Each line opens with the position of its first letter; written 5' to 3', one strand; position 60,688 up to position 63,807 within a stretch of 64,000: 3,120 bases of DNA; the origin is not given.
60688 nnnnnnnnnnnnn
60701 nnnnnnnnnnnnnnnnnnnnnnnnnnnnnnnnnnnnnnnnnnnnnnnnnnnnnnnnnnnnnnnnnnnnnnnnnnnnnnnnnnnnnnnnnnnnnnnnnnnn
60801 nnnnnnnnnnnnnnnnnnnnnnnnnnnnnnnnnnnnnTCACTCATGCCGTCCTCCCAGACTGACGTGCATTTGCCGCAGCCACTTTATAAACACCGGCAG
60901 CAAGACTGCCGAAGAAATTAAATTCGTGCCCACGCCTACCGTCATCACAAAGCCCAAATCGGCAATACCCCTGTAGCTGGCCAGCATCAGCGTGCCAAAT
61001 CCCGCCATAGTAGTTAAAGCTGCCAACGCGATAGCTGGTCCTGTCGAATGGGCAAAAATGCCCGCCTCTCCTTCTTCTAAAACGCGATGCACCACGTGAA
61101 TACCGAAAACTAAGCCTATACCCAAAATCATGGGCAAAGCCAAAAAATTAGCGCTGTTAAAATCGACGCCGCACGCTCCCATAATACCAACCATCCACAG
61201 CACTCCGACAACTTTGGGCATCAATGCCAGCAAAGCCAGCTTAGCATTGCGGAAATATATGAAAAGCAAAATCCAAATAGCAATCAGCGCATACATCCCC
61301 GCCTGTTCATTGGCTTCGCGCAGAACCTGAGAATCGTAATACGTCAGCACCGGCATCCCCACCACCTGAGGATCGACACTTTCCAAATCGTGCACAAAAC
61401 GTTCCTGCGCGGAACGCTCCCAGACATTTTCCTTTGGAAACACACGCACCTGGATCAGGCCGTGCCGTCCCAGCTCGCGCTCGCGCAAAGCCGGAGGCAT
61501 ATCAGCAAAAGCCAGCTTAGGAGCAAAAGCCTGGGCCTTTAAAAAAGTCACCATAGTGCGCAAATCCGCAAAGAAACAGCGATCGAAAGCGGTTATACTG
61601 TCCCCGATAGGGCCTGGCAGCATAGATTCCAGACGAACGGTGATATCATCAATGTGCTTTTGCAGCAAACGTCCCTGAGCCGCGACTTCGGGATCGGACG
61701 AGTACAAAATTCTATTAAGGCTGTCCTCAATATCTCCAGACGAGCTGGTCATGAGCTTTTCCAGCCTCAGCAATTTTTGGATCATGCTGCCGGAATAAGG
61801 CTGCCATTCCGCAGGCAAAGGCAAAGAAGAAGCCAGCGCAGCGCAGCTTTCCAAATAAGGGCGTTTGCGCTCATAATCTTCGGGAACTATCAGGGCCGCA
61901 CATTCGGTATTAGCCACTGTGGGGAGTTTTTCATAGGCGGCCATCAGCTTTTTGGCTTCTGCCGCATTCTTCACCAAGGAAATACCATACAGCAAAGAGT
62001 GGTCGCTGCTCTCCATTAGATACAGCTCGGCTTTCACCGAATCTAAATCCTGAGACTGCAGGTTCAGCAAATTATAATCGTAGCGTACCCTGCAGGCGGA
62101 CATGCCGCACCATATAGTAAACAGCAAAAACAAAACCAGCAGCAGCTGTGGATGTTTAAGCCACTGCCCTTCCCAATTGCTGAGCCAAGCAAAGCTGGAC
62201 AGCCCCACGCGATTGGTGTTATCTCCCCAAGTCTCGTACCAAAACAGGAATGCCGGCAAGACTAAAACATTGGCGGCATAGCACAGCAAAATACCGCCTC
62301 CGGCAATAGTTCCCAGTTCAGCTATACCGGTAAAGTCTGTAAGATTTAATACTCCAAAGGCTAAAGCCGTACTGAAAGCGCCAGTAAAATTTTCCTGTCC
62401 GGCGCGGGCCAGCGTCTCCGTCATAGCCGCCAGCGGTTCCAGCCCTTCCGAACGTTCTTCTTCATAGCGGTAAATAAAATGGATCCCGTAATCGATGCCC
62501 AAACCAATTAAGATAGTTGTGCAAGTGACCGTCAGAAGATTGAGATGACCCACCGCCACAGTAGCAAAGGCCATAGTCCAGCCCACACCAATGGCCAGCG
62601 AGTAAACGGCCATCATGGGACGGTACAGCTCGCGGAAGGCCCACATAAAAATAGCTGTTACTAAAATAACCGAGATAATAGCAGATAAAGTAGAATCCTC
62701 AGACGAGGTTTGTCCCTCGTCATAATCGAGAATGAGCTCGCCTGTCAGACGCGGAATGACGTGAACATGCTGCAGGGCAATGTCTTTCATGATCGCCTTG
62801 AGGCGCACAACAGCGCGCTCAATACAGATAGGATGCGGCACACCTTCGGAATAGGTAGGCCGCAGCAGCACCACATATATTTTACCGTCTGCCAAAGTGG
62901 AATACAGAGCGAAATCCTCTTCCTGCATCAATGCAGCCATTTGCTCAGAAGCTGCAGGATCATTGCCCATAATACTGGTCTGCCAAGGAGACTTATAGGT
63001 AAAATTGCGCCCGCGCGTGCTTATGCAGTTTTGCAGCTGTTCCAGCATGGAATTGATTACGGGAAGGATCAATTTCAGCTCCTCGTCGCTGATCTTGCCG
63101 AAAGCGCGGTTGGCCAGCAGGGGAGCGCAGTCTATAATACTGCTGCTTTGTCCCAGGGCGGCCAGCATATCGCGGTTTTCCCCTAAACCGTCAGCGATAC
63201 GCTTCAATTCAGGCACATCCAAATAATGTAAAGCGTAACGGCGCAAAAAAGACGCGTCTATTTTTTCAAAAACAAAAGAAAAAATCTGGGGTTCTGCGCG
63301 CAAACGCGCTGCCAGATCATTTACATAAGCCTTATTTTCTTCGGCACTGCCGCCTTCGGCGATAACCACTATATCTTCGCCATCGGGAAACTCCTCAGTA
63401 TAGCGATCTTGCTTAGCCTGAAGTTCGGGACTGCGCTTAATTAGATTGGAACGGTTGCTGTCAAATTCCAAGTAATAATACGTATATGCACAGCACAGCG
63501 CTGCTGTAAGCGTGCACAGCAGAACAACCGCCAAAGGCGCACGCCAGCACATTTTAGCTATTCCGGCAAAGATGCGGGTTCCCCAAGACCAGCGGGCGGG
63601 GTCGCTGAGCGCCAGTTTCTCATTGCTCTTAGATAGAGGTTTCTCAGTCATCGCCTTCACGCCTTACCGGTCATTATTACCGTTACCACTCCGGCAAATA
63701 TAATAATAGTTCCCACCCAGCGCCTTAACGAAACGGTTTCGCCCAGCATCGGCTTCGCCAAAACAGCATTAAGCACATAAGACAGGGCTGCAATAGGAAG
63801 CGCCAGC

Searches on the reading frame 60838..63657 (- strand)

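Call 30: search_protein_families(library=pfam, proteins=[window:60838-63657:-], max_evalue=0.001)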
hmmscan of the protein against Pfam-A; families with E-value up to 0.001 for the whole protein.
window:60838-63657:- (939 aa): 2 families
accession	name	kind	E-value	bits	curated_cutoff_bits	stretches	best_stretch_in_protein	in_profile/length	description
PF03176.21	MMPL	-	2.6e-26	92.8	20.5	2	239-491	66-319/333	MMPL family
PF02355.23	SecD_SecF_C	-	1.1e-05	25.4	20.5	1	776-927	26-186/189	Protein export membrane protein SecD/SecF, C-terminal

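Call 34: search_protein_families(library=ncbifam, proteins=[window:60838-63657:-], max_evalue=0.00001)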
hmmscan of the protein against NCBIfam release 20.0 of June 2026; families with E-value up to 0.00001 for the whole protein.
window:60838-63657:- (939 aa): 5 families
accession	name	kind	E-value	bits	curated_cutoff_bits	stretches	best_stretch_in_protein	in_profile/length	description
TIGR03480.1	HpnN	hypoth_equivalog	6e-155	517.5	751.85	1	30-925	2-857/862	hopanoid biosynthesis associated RND transporter like protein HpnN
NF052374.1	HopndTporHpnN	equivalog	5.7e-97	325.8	1100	1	30-924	5-854/858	hopanoid transporter HpnN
NF045600.2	BstA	equivalog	5.3e-86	289.4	1400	1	30-921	5-891/903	sterol transporter cytoplasmic membrane protein BstA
TIGR00921.1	2A067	subfamily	6.2e-55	186.5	351.9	2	296-471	553-731/733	hydrophobe/amphiphile efflux-3 (HAE3) family transporter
TIGR00833.1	actII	subfamily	2.6e-32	112.1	874.7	2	294-544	149-402/910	MMPL family RND transporter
